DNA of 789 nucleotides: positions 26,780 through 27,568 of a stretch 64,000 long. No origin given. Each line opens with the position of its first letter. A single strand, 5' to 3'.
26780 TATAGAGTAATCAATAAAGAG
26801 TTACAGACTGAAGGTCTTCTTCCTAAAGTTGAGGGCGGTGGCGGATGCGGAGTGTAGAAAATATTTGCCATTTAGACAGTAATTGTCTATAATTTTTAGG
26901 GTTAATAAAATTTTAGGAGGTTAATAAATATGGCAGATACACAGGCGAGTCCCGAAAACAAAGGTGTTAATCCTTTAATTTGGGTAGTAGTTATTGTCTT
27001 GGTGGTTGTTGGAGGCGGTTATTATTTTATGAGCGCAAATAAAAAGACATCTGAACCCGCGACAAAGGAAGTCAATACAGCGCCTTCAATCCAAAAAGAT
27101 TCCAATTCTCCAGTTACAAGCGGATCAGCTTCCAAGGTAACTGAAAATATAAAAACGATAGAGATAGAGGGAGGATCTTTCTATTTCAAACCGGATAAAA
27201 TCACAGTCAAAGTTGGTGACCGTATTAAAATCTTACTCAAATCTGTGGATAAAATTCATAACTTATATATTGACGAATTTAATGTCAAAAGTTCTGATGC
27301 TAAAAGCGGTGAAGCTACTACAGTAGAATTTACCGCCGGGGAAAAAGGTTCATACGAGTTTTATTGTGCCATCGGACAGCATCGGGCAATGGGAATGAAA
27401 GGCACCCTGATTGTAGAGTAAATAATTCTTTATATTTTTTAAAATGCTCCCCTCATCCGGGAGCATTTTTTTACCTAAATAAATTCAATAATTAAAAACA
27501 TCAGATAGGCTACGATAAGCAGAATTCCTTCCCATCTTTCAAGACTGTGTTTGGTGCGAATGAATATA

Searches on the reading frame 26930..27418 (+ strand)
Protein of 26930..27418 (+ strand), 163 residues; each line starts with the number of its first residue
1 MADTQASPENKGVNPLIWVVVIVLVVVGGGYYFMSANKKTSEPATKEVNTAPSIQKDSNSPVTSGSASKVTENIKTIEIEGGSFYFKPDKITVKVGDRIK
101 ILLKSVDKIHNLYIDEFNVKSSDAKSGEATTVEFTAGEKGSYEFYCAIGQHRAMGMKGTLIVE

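Call 3: search_protein_families(library=pfam, proteins=[window:26930-27418:+], max_evalue=0.01)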
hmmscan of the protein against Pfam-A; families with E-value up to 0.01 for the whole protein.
window:26930-27418:+ (163 aa): 3 families
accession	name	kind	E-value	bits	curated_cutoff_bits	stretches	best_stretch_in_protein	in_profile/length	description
PF00127.26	Copper-bind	-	2.8e-12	47.3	21.2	1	77-163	5-99/99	Copper binding proteins, plastocyanin/azurin family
PF13473.12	Cupredoxin_1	-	1.5e-11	44.6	27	1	67-162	13-104/104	Cupredoxin-like domain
PF07731.20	Cu-oxidase_2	-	0.00048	20.3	20.4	1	125-162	96-133/137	Multicopper oxidase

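Call 4: search_protein_families(library=ncbifam, proteins=[window:26930-27418:+], max_evalue=0.01)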
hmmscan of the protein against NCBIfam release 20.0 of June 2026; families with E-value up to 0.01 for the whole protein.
window:26930-27418:+ (163 aa): 12 families
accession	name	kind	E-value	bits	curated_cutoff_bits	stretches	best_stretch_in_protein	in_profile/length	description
NF052460.1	L-NosZ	equivalog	3.7e-10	38.9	700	1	42-162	349-478/480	clade III lactonase-type nitrous-oxide reductase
TIGR02656.1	cyanin_plasto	equivalog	8.3e-10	39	87.85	1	81-163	9-99/99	plastocyanin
TIGR04246.1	nitrous_NosZ_Gp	equivalog_domain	3.3e-08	32.3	625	1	52-147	460-560/578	Sec-dependent nitrous-oxide reductase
NF051440.1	CuResCopIPSEAE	equivalog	5.8e-08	32.7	280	1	53-119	19-81/180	copper-resistant cuproprotein CopI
TIGR02866.1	CoxB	equivalog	7.8e-08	32.1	147.7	1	89-147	118-175/202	cytochrome c oxidase subunit II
TIGR03102.1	halo_cynanin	subfamily_domain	1.6e-07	31.4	93.8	1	76-163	29-115/115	halocyanin domain-containing protein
TIGR03096.1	nitroso_cyanin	equivalog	4.4e-06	26.5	142.85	1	83-160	55-131/135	nitrosocyanin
NF050117.1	aa3_CtaC_Actin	exception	3.8e-05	23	250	1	88-147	158-216/244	aa3-type cytochrome oxidase subunit II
TIGR04244.1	nitrous_NosZ_RR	equivalog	9.6e-05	21.1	625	1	76-163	536-627/627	TAT-dependent nitrous-oxide reductase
TIGR02375.1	pseudoazurin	equivalog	0.00038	20.2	109.85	1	82-162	8-86/116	pseudoazurin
NF038218.1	IcmG_DotF_IVB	equivalog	0.007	16.1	200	1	5-67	41-102/266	type IVB secretion system protein IcmG/DotF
NF004285.1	PRK05696.1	equivalog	0.0075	16.1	179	1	16-51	23-59/171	flagellar basal body-associated protein FliL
